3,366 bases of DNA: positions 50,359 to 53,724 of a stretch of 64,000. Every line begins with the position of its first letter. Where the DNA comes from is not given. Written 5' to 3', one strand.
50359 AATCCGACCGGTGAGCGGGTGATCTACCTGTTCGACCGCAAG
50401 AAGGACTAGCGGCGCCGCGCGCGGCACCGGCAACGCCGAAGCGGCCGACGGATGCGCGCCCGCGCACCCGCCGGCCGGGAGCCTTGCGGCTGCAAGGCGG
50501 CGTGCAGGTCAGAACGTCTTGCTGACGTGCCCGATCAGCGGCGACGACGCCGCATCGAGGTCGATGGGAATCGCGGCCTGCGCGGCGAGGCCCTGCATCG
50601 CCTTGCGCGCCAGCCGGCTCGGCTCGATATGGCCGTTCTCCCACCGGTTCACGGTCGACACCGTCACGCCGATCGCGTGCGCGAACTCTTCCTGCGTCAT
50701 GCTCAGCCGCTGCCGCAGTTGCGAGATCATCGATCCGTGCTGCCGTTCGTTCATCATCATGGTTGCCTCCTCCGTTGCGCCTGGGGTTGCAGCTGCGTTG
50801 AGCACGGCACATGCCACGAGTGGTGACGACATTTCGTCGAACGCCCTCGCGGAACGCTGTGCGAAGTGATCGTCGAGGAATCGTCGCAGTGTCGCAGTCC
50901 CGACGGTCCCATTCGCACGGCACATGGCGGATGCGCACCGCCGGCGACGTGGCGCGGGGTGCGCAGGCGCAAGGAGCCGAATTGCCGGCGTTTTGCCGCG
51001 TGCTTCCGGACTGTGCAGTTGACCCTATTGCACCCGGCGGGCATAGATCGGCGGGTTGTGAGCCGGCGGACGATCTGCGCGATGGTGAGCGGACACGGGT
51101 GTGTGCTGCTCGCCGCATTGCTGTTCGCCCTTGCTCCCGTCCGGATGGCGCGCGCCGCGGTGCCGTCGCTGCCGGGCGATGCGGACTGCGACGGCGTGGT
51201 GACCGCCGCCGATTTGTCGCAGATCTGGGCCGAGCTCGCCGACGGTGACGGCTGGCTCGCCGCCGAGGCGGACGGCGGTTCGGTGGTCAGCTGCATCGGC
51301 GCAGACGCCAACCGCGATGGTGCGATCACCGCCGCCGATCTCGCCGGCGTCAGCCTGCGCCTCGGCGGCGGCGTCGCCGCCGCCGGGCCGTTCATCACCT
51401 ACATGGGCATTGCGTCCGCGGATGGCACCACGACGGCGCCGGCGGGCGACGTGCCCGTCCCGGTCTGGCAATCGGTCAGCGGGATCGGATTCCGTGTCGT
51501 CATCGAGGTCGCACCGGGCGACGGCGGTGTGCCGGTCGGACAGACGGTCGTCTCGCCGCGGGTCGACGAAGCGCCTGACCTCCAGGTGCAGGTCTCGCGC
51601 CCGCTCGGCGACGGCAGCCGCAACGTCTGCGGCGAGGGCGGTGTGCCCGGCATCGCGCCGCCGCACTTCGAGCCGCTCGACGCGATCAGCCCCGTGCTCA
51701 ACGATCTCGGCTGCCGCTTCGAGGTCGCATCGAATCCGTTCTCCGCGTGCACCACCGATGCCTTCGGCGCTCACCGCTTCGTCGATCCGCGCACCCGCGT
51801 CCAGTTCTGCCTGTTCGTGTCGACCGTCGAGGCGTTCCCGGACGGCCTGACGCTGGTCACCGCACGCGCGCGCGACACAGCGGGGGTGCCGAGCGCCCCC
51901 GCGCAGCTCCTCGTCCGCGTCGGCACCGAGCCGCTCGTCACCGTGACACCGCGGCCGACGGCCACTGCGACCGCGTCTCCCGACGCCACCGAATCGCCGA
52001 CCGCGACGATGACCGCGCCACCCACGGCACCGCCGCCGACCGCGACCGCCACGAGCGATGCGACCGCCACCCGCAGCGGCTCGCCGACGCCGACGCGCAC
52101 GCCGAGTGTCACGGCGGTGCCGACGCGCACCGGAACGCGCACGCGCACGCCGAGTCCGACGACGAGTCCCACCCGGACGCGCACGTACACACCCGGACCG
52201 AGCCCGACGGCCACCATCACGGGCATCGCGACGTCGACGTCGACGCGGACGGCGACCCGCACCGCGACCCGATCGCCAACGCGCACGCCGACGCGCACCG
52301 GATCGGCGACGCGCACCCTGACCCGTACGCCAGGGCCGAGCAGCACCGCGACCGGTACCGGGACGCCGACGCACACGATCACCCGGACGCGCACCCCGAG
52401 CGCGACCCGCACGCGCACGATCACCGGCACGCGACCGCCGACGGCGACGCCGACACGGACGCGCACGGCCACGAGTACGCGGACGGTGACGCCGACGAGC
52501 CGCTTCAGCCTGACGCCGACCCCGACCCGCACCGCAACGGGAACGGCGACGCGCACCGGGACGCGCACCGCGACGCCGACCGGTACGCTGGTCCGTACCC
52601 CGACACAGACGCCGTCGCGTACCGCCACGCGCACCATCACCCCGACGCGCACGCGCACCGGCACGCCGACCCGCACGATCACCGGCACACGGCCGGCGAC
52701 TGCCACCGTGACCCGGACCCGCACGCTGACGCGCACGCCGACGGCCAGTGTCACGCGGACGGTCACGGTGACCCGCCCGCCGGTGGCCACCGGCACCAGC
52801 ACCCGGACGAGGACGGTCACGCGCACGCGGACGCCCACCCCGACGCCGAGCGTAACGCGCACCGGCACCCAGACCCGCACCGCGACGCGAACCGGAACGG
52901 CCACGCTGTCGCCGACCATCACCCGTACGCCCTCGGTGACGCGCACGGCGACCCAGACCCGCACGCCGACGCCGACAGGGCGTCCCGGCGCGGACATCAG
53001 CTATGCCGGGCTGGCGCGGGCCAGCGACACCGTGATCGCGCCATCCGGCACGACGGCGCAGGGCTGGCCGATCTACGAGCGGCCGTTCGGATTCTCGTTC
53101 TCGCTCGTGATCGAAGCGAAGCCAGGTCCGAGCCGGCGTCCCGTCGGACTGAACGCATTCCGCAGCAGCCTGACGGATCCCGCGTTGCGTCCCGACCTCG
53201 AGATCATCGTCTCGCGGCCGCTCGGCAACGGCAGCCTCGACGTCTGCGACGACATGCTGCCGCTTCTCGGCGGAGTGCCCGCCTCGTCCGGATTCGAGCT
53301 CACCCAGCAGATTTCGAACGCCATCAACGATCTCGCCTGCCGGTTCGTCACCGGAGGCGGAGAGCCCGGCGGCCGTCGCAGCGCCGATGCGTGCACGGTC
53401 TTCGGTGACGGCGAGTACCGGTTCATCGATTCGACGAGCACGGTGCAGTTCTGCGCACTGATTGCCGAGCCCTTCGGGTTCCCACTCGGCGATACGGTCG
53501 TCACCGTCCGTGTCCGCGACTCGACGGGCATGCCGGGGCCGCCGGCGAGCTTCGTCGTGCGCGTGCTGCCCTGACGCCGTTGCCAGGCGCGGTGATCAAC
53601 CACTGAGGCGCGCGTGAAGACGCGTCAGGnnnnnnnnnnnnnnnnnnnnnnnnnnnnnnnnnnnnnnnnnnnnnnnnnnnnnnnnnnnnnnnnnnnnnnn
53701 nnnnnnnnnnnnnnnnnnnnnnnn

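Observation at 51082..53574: Secreted dockerin-like protein with two copies of an unnamed 4-Cys domain separated by a ~330-residue Thr/Arg/Pro-rich linker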

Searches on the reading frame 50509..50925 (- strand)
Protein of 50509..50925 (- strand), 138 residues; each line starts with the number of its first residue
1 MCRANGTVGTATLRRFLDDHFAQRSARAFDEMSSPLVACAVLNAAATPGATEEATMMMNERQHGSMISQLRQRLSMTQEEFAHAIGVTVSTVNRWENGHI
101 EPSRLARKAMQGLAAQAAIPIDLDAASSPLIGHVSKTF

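Call 17: search_protein_families(library=pfam, proteins=[window:50509-50925:-], max_evalue=0.001)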
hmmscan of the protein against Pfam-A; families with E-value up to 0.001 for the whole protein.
window:50509-50925:- (138 aa): 6 families
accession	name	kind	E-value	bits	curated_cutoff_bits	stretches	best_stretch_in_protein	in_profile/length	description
PF01381.28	HTH_3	-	7.7e-12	45.5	23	1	67-103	1-37/55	Helix-turn-helix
PF13560.12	HTH_31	-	8.9e-07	29.6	27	1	69-104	8-44/64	Helix-turn-helix domain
PF15731.11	MqsA_antitoxin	-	1.6e-05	25.5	30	1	58-104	65-111/131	Antitoxin component of bacterial toxin-antitoxin system, MqsA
PF22495.2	HTH_92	-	0.00021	21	27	1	69-102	2-35/45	RsaL-like HTH domain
PF20432.4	Xre-like-HTH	-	0.00036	21.2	25.8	0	67-94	15-42/63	Antitoxin Xre-like helix-turn-helix domain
PF13443.12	HTH_26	-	0.00084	20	22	0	67-101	2-36/63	Cro/C1-type HTH DNA-binding domain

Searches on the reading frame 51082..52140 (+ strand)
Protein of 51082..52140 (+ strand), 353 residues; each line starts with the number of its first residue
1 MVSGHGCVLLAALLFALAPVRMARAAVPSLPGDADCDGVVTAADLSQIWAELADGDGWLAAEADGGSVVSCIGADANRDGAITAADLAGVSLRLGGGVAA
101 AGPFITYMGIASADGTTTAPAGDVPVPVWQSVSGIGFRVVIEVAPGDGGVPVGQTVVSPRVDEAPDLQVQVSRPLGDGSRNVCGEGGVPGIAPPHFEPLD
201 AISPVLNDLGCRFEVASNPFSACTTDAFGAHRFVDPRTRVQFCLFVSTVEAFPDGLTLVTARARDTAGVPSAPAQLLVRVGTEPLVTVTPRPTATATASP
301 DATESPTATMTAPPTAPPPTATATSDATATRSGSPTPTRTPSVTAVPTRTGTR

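Call 4: search_protein_families(library=pfam, proteins=[window:51082-52140:+], max_evalue=1)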
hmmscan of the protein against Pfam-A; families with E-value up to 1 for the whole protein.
window:51082-52140:+ (353 aa): 4 families
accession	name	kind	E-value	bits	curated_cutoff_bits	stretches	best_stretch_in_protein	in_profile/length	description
PF00404.24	Dockerin_1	-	1.1e-05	25.9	22.9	1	31-90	1-52/57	Dockerin type I domain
PF00036.39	EF-hand_1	-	0.049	13.6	25.4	0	33-51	10-28/29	EF hand domain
PF13202.12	EF-hand_5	-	0.05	13.6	25.9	1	74-87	8-21/25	EF hand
PF13405.12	EF-hand_6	-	0.14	12.4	25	0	75-88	10-23/30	EF-hand domain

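Call 9: search_protein_families(library=ncbifam, proteins=[window:51082-52140:+], max_evalue=1)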
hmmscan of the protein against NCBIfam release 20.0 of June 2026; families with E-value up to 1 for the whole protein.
window:51082-52140:+ (353 aa): 0 families

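Call 36: find_homologous_proteins(query=window:51082-51951:+)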
Query window:51082-51951:+ (290 aa): 24 proteins with E <= 0.001 among 8000 candidates.
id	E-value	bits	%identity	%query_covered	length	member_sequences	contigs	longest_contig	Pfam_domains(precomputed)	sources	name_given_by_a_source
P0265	1.9e-90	322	65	89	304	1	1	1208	-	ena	-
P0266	2.8e-90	321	59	90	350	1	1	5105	-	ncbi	ncbi:MAG: hypothetical protein ACRDUX_26835, partial [Mycobacterium sp.]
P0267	4.5e-83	297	56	91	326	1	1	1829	-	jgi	-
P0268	2.5e-81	292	56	91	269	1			-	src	-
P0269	6.9e-58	215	39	62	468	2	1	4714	-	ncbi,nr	ncbi:MAG TPA: hypothetical protein VMT89_03540, partial [Candidatus Acidoferrales bacterium]|nr:hypo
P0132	4.2e-54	202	40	63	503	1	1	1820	-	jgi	jgi:hypothetical protein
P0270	1.3e-37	148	56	50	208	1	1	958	-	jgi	-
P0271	8.6e-32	129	40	61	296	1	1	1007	-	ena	-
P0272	1.7e-28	118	41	62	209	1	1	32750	-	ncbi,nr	ncbi:MAG: hypothetical protein N3C12_15870 [Candidatus Binatia bacterium]|nr:hypothetical protein [C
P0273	8.3e-28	116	41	62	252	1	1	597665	-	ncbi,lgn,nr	ncbi:MAG: hypothetical protein KatS3mg076_3017 [Candidatus Binatia bacterium]|nr:MAG: hypothetical p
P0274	2.4e-25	108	43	62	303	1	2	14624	-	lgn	-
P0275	1.8e-24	105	39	63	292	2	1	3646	-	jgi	jgi:hypothetical protein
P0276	2.8e-24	104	42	62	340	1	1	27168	-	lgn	-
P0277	5.0e-24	104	44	62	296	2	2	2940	-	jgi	jgi:hypothetical protein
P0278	5.4e-24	104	41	62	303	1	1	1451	-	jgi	jgi:hypothetical protein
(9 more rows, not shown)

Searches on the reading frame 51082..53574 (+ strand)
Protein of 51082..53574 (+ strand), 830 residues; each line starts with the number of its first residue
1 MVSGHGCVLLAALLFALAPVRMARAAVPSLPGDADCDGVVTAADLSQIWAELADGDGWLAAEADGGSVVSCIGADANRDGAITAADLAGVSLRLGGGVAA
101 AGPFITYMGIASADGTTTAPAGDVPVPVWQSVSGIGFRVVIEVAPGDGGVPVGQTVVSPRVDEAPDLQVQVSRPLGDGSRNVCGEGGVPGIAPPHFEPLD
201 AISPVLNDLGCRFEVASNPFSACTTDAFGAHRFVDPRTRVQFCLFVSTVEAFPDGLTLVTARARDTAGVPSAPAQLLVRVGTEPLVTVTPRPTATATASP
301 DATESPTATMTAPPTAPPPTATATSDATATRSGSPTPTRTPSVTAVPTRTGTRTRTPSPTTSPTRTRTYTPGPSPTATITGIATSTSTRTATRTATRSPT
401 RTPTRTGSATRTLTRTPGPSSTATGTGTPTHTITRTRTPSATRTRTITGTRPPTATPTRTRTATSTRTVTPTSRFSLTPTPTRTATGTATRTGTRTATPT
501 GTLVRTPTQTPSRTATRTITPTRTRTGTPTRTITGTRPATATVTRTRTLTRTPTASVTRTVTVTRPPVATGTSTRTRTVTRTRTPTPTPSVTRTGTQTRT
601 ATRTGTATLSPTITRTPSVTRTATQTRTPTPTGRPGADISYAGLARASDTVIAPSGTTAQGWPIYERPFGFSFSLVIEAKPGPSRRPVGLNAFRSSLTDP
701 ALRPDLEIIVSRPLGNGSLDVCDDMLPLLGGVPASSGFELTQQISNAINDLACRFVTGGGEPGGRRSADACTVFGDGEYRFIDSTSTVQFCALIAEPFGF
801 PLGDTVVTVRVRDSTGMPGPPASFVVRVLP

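Call 4: search_protein_families(library=pfam, proteins=[window:51082-53571:+], max_evalue=1)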
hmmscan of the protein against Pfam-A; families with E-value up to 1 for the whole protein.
window:51082-53571:+ (830 aa): 3 families
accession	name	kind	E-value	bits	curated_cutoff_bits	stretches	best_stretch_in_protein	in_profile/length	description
PF00404.24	Dockerin_1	-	3.8e-05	24.2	22.9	1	31-90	1-52/57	Dockerin type I domain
PF13202.12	EF-hand_5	-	0.34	10.9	25.9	0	74-87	8-21/25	EF hand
PF00036.39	EF-hand_1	-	0.37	10.9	25.4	0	33-51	10-28/29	EF hand domain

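Call 9: search_protein_families(library=ncbifam, proteins=[window:51082-53571:+], max_evalue=1)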
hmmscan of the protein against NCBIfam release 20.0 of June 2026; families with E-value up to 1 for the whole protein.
window:51082-53571:+ (830 aa): 0 families

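Call 69: find_encoding_contigs(protein=window:51082-53574:+, flank=2000, max_places=3)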
Protein window:51082-53574:+ (830 aa): no gene with exactly this product is on record in the collection.

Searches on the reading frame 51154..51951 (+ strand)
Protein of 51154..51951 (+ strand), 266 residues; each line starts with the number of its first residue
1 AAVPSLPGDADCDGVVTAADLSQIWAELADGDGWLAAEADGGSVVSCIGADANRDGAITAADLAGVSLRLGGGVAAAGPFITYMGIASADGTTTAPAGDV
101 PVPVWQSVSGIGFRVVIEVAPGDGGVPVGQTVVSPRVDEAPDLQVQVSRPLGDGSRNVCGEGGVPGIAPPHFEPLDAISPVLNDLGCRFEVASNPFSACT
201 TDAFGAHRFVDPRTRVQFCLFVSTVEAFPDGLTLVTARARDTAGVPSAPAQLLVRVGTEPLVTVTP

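Call 47: predict_structure(alignment_id=A2)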
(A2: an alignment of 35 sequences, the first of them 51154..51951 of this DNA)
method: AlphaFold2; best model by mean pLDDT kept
length: 266 residues; sequences in the alignment: 35
mean_pLDDT: 78.8   pTM: 0.71
mean pLDDT of the five models: 78.8, 78.3, 76.8, 76.3, 76.1
residues with pLDDT >= 90: 107; 70-90: 74; 50-70: 59; < 50: 26
segments of 3 or more residues with pLDDT < 50: 1-14, 38-46, 72-74
pLDDT, mean of each block of 10 residues (from residue 1): 37 56 68 53 49 67 64 68 96 90 83 95 96 85 93 79 81 73 86 98 97 97 78 93 94 86 58
secondary structure, 60 per line:
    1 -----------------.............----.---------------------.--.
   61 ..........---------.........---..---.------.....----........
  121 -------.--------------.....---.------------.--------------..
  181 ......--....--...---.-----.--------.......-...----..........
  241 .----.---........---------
elements in order: H18-30 H60-70 E80-88 E104-108 E113-120 E143-147 H179-186 E189-192 E216-222 E231-241 E250-257
